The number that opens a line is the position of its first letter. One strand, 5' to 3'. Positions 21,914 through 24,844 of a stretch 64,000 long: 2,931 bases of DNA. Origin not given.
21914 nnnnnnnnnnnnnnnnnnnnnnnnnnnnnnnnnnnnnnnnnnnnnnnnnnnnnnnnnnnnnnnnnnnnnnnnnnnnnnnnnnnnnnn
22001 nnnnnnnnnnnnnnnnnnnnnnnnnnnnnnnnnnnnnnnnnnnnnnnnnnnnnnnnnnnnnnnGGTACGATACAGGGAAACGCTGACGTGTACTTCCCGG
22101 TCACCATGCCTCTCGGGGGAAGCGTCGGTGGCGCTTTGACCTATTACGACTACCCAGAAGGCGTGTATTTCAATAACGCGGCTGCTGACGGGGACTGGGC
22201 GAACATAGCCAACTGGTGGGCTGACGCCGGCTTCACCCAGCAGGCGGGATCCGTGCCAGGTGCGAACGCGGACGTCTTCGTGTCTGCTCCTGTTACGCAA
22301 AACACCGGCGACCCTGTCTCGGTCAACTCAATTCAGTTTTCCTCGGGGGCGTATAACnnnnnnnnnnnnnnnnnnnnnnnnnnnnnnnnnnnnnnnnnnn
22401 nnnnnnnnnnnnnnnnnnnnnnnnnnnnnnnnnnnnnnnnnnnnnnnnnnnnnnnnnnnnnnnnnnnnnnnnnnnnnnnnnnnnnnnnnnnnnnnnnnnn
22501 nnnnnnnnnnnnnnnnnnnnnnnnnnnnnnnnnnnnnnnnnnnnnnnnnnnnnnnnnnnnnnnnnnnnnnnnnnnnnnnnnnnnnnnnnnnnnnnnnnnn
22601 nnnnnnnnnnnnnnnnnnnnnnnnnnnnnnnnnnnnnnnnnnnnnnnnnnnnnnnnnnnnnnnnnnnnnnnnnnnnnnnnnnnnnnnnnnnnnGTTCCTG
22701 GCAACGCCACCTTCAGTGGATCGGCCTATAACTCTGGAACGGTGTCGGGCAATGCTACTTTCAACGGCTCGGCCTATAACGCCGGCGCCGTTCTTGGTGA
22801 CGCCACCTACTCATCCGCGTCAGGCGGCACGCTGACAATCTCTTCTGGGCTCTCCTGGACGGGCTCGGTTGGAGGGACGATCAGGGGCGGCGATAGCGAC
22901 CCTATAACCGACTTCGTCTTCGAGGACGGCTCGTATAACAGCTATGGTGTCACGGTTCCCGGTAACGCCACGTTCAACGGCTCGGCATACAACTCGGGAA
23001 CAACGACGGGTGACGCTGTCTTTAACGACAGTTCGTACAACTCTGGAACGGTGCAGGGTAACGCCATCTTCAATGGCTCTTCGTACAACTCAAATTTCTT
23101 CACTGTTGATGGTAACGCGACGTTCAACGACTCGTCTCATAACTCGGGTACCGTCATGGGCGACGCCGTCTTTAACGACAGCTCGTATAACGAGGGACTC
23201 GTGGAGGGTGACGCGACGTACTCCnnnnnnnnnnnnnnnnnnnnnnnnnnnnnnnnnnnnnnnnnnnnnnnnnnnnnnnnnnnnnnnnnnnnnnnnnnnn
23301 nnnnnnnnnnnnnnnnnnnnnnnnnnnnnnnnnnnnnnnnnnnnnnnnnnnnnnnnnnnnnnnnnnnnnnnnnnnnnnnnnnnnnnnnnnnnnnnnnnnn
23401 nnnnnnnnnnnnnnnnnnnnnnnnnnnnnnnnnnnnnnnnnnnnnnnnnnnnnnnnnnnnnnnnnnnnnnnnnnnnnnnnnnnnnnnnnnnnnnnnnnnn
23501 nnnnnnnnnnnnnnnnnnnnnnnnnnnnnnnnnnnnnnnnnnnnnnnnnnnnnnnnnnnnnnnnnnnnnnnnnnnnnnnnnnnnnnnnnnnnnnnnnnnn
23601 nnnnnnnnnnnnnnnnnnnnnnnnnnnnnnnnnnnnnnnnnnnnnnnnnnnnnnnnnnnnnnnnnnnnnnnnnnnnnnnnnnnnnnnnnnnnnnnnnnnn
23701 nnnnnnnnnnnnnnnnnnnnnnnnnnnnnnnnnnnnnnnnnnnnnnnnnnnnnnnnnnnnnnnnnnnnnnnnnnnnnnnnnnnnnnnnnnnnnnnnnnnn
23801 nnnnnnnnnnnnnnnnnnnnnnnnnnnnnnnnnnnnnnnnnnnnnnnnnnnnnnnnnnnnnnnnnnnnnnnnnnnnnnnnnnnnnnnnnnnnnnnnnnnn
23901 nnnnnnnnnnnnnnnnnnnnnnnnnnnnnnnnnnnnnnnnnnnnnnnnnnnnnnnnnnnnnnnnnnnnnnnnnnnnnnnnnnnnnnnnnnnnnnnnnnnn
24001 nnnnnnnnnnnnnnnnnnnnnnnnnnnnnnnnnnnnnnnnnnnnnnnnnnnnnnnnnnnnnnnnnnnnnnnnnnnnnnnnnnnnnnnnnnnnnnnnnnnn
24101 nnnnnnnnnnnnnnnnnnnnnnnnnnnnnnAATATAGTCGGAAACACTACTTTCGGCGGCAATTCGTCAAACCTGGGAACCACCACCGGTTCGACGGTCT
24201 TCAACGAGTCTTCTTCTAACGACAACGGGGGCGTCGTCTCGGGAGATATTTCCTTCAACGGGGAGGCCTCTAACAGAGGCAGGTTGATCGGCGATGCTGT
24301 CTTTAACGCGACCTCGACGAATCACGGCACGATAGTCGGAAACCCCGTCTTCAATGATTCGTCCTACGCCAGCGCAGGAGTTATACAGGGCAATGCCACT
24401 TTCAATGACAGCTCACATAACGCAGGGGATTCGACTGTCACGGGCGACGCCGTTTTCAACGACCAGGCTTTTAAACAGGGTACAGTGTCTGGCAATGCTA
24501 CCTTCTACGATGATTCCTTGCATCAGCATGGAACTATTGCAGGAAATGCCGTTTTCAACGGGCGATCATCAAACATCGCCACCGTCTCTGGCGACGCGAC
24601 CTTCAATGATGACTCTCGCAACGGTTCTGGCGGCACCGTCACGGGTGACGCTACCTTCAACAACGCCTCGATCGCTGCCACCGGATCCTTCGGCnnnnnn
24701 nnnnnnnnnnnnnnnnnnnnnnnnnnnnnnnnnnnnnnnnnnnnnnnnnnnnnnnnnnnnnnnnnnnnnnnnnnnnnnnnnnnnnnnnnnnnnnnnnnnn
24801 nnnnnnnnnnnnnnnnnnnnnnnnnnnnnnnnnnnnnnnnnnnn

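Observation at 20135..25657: ~1840-aa secreted beta-solenoid-like repeat protein with C-terminal peptidoglycan-binding domain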

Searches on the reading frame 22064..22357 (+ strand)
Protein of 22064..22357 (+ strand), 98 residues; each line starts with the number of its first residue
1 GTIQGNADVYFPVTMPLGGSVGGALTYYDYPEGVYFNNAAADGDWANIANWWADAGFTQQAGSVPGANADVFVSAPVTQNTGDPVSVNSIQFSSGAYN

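Call 23: search_protein_representatives(alignment_id=A1)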
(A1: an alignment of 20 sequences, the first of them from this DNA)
Query: 20 sequences, 98 profile positions. Proteins with E-value up to 0.001 (for the whole library): 622; up to 1e-10: 162; up to 1e-30: 42. The best 150 are listed.
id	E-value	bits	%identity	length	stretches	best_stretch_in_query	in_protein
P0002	9.0e-163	544.9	-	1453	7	1-98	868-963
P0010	1.2e-158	531.7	-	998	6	1-98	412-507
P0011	1.8e-115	393.2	-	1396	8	2-95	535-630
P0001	2.9e-72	254.7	-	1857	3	1-97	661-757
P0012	9.9e-62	220.9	-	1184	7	1-93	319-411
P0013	4.3e-59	212.4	-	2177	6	1-90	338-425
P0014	2.0e-57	207.1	-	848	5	2-94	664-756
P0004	5.0e-56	202.6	-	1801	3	2-96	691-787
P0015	9.9e-54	195.2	-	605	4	1-91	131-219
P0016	1.8e-53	194.4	-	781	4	1-94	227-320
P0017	1.9e-53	194.3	-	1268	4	1-96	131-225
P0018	4.6e-52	189.9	-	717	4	1-91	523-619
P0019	6.7e-52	189.4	-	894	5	1-85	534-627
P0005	1.9e-49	181.5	-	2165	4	1-96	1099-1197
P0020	9.8e-48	176.0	-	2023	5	1-98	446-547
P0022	1.9e-47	175.1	-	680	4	1-83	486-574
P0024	4.2e-46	170.8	-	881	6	1-84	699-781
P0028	1.7e-41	156.0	-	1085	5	1-97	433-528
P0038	5.4e-34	131.9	-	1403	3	1-94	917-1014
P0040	7.9e-34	131.4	-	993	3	1-93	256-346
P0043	2.2e-33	130.0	-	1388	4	16-95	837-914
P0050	1.0e-27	111.8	-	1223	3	1-82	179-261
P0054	2.4e-26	107.4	-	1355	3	3-93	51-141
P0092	4.7e-19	84.0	-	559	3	28-95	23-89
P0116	6.8e-17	77.1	-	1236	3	31-90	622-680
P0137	8.7e-14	67.1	-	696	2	34-82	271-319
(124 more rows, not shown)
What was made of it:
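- On W-capped 16-residue solenoid family (undescribed; defined here by alignment A1): The profile finds 622 clusters in 1.84 billion representatives (call 23).
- Family: the junction profile finds 622 clusters at E <= 1e-3 and 42 at E <= 1e-30 (call 23).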

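Call 25: search_protein_families(library=pfam, proteins=[P0010, P0012, P0014, P0015, P0016, P0017, P0018, P0019, P0022, P0024], max_evalue=0.001)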
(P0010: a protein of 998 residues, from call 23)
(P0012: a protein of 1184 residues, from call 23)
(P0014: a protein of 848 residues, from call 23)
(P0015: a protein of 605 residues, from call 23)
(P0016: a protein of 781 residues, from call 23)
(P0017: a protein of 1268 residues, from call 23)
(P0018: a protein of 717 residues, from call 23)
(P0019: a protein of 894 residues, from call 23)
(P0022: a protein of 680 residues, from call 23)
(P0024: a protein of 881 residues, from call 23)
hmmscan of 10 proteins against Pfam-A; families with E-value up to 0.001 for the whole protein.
P0010 (998 aa): 0 families

P0012 (1184 aa): 0 families

P0014 (848 aa): 0 families

P0015 (605 aa): 1 family
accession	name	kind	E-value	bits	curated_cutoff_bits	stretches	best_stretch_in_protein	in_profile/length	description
PF04519.19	Bactofilin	-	2.6e-05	24.8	27.9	0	80-158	8-83/98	Polymer-forming cytoskeletal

P0016 (781 aa): 0 families

P0017 (1268 aa): 1 family
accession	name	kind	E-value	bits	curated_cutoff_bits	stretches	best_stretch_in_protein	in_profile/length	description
PF16403.11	Bact_surface_Ig-like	-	8.1e-15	55.1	27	1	904-971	1-71/71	Bacterial surface protein, Ig-like domain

P0018 (717 aa): 0 families

P0019 (894 aa): 0 families

P0022 (680 aa): 0 families

P0024 (881 aa): 0 families

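Call 48: search_protein_families(library=pfam, proteins=[P0038, P0040, P0028, P0043, P0050, P0054, P0116, P0092, P0137], max_evalue=0.001)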
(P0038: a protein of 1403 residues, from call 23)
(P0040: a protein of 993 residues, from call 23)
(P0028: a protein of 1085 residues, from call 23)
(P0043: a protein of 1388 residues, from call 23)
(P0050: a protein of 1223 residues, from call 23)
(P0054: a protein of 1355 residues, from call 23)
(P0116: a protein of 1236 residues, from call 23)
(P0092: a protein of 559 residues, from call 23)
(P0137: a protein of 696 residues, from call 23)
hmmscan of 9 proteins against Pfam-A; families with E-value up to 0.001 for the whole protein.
P0038 (1403 aa): 2 families
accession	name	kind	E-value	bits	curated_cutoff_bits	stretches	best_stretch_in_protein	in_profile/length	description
PF01471.23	PG_binding_1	-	4.2e-11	43.3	23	1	1335-1399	2-57/57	Putative peptidoglycan binding domain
PF15902.12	Sortilin-Vps10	-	3.4e-09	36.4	33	1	110-228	5-134/446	Sortilin, neurotensin receptor 3,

P0040 (993 aa): 2 families
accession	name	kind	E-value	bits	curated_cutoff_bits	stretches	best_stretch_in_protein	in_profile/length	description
PF01471.23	PG_binding_1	-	2.9e-20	72.6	23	2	931-989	1-55/57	Putative peptidoglycan binding domain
PF04519.19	Bactofilin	-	0.0009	19.9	27.9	0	130-202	8-79/98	Polymer-forming cytoskeletal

P0028 (1085 aa): 2 families
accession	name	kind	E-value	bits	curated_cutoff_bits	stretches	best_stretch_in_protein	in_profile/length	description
PF01471.23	PG_binding_1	-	9.7e-08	32.5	23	1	1017-1068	2-45/57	Putative peptidoglycan binding domain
PF16656.11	Pur_ac_phosph_N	-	1.4e-05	26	30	1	874-952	7-93/93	Purple acid Phosphatase, N-terminal domain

P0043 (1388 aa): 3 families
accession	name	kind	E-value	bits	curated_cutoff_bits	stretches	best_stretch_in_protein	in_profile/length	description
PF16656.11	Pur_ac_phosph_N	-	4.4e-13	50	30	2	1051-1133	4-93/93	Purple acid Phosphatase, N-terminal domain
PF01471.23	PG_binding_1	-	5.7e-11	42.9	23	1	1319-1383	1-56/57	Putative peptidoglycan binding domain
PF00041.27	fn3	-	1.6e-06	28.7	25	1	1048-1124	2-76/84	Fibronectin type III domain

P0050 (1223 aa): 3 families
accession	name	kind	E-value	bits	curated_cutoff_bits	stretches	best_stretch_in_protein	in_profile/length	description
PF18998.6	Flg_new_2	-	5.7e-09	36.3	23.6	1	902-969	1-70/73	Divergent InlB B-repeat domain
PF01471.23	PG_binding_1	-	3.6e-06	27.5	23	1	1152-1212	3-55/57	Putative peptidoglycan binding domain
PF04519.19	Bactofilin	-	4.6e-06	27.2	27.9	1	124-206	2-83/98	Polymer-forming cytoskeletal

P0054 (1355 aa): 3 families
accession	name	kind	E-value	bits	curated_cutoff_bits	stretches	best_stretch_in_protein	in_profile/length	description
PF18998.6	Flg_new_2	-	3.4e-22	78.7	23.6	2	1138-1206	2-72/73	Divergent InlB B-repeat domain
PF04519.19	Bactofilin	-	9.2e-08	32.7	27.9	0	623-692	2-71/98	Polymer-forming cytoskeletal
PF01471.23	PG_binding_1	-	2.7e-05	24.7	23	1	1284-1344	3-55/57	Putative peptidoglycan binding domain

P0116 (1236 aa): 3 families
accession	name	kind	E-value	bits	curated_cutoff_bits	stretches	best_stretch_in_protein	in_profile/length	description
PF17957.7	Big_7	-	1.4e-17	64.5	24.1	1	823-891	1-70/70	Bacterial Ig domain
PF01471.23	PG_binding_1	-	3.7e-14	53.1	23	1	1170-1232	1-55/57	Putative peptidoglycan binding domain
PF19077.6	Big_13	-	2.4e-05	25.2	27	0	877-910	66-100/102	Bacterial Ig-like domain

P0092 (559 aa): 1 family
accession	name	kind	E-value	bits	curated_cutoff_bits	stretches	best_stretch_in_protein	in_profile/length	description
PF01471.23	PG_binding_1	-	2.6e-08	34.3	23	1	490-551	2-54/57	Putative peptidoglycan binding domain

P0137 (696 aa): 1 family
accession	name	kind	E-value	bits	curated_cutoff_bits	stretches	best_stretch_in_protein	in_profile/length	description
PF01471.23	PG_binding_1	-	1.2e-06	29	23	1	628-692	2-57/57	Putative peptidoglycan binding domain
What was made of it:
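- Closest known: Bactofilin. Same: Some relatives reach or approach the Pfam cutoff: P0054 at 32.7 bits and P0050 at 27.2, against 27.9 (call 48).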

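Call 69: find_homologous_proteins(query=A1, max_evalue=1e-8)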
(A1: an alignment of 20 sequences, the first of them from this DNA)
Query A1 (20 sequences): 654 candidates shared short words with the query, none scored E <= 1e-8.

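Call 70: list_cluster_members(proteins=[P0038, P0040, P0010, P0011, P0012, P0013, P0028, P0043, P0054, P0116])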
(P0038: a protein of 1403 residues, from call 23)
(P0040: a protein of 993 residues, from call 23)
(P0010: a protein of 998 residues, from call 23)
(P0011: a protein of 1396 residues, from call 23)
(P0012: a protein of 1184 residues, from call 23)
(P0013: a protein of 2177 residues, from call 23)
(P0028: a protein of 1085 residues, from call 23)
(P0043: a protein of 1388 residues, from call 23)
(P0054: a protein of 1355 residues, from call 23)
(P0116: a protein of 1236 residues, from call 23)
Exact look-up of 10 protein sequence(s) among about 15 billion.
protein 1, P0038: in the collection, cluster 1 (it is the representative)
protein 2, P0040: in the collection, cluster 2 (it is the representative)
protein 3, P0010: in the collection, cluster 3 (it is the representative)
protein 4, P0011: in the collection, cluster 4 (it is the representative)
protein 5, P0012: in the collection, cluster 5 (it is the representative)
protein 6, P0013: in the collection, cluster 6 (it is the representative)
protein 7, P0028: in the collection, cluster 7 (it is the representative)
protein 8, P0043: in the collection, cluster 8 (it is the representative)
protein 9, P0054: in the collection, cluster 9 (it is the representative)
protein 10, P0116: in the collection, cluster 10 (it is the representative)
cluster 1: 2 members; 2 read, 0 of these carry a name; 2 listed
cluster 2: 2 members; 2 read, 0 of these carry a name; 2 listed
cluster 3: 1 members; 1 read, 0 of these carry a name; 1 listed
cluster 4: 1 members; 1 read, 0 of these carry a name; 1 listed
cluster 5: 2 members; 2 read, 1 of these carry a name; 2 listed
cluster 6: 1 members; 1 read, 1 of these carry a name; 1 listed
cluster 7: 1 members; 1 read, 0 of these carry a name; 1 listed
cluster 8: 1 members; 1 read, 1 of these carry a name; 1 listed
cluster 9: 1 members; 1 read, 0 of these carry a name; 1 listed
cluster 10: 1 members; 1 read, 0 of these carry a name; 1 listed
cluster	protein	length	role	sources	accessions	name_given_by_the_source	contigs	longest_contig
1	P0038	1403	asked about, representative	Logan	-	-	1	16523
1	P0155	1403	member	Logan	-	-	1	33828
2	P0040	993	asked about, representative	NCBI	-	-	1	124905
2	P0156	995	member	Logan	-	-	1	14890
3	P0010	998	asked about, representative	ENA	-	-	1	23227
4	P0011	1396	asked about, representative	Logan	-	-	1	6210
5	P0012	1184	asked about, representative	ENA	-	-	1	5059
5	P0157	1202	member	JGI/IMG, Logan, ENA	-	hypothetical protein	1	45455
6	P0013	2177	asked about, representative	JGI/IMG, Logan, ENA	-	hypothetical protein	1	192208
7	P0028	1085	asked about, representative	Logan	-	-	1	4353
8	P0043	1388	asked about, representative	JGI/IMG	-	hypothetical protein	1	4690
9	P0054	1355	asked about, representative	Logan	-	-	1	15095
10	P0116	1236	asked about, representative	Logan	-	-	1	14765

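Call 74: search_solved_structures(query=P0054, max_evalue=1, show_alignments=2)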
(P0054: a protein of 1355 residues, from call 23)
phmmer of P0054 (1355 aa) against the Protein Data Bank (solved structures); distinct sequences matched with E-value up to 1: 9.
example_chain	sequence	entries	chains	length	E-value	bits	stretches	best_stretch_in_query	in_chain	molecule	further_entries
5j7k_A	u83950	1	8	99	0.03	15.3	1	1095-1133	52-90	FN3con-a-lys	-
6kaf_o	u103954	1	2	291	0.2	12.5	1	415-545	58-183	Oxygen-evolving enhancer protein 1 of photosystem II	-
6kac_O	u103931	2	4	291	0.28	12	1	415-544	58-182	Oxygen-evolving enhancer protein 1, chloroplastic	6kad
9yhq_H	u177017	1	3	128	0.29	12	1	752-803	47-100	AJ09-83 Fab heavy chain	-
9hei_O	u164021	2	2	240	0.31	11.9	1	421-545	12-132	Oxygen-evolving enhancer protein 1, chloroplastic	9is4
4wrl_A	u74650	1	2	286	0.5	11.2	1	498-554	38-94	Macrophage colony-stimulating factor 1 receptor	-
4dkd_C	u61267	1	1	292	0.6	11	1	498-554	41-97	Macrophage colony-stimulating factor 1 receptor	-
4wrm_A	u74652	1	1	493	0.82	10.5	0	498-554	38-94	Macrophage colony-stimulating factor 1 receptor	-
4liq_E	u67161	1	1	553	0.98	10.2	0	498-554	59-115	Macrophage colony-stimulating factor 1 receptor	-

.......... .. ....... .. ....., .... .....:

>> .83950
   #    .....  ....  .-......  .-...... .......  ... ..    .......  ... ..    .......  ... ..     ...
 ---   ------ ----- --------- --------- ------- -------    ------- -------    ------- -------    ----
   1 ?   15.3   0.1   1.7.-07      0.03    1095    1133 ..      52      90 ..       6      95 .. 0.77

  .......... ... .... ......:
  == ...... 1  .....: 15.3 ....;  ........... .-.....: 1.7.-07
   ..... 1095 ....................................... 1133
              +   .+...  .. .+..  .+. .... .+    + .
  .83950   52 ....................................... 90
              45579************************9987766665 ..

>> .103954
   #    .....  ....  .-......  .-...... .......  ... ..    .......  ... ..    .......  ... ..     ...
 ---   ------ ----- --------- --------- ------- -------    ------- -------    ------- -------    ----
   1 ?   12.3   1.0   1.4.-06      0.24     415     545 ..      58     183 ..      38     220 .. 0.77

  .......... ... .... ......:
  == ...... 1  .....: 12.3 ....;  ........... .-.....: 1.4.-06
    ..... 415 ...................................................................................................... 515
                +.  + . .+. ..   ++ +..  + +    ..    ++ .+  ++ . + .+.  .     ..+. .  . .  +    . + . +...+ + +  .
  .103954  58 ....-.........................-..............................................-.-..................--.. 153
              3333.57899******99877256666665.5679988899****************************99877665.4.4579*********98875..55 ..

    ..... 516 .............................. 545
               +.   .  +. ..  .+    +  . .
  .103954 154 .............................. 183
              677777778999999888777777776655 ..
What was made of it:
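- Tried and rejected: It failed (call 74).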

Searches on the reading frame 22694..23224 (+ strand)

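Call 75: search_protein_families(library=pfam, proteins=[window:22694-23224:+], max_evalue=10)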
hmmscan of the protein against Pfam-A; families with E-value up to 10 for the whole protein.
seq(177 aa): 5 families
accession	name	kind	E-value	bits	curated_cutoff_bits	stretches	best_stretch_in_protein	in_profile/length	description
PF21786.3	Bflower_3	-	0.053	13.9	34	1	119-157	35-79/125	6-fold beta flower protein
PF13576.12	Pentapeptide_3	-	0.14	12.9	27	1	4-38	14-48/48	Pentapeptide repeats (9 copies)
PF06941.18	NT5C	-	0.27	11.5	24.8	1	105-136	128-159/180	5' nucleotidase, deoxy (Pyrimidine), cytosolic type C protein (NT5C)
PF18492.6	ORF_2_N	-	0.67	10.6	29.2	0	92-123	24-55/122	Open reading frame 2 N-terminal domain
PF18836.7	B_solenoid_ydck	-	8.5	7.1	30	0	17-27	3-13/17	YdcK Beta solenoid repeat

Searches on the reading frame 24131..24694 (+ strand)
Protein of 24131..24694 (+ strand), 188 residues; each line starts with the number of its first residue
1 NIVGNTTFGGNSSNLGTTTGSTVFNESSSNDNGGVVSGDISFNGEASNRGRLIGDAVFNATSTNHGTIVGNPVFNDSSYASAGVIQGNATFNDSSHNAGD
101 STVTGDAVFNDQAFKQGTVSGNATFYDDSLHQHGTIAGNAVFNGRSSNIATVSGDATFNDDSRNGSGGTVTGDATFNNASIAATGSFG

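Call 75: search_protein_families(library=pfam, proteins=[window:24131-24694:+], max_evalue=10)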
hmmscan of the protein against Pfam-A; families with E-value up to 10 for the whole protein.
seq(188 aa): 6 families
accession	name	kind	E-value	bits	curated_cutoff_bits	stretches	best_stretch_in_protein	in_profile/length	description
PF21785.3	Bflower_2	-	4.1e-06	27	38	2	103-182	15-91/112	5-fold beta-flower protein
PF12788.12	YmaF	-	0.0019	19.1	27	1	92-161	18-86/97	YmaF family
PF04519.19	Bactofilin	-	0.03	15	27.9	3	100-187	6-93/98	Polymer-forming cytoskeletal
PF18492.6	ORF_2_N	-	0.12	13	29.2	0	132-156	32-56/122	Open reading frame 2 N-terminal domain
PF17954.7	Pirin_C_2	-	0.43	11.2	22.9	0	84-102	45-63/86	Quercetinase C-terminal cupin domain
PF00988.28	CPSase_sm_chain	-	4.1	7.7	27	1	41-108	8-76/126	Carbamoyl-phosphate synthase small chain, CPSase domain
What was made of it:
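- On Bactofilin (PF04519): The best fragment scores 15 bits, E 0.03, against cutoff 27.9 (call 75).
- Closest known: Bactofilin. Different: Its own coils score only 15 bits against PF04519 (call 75).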
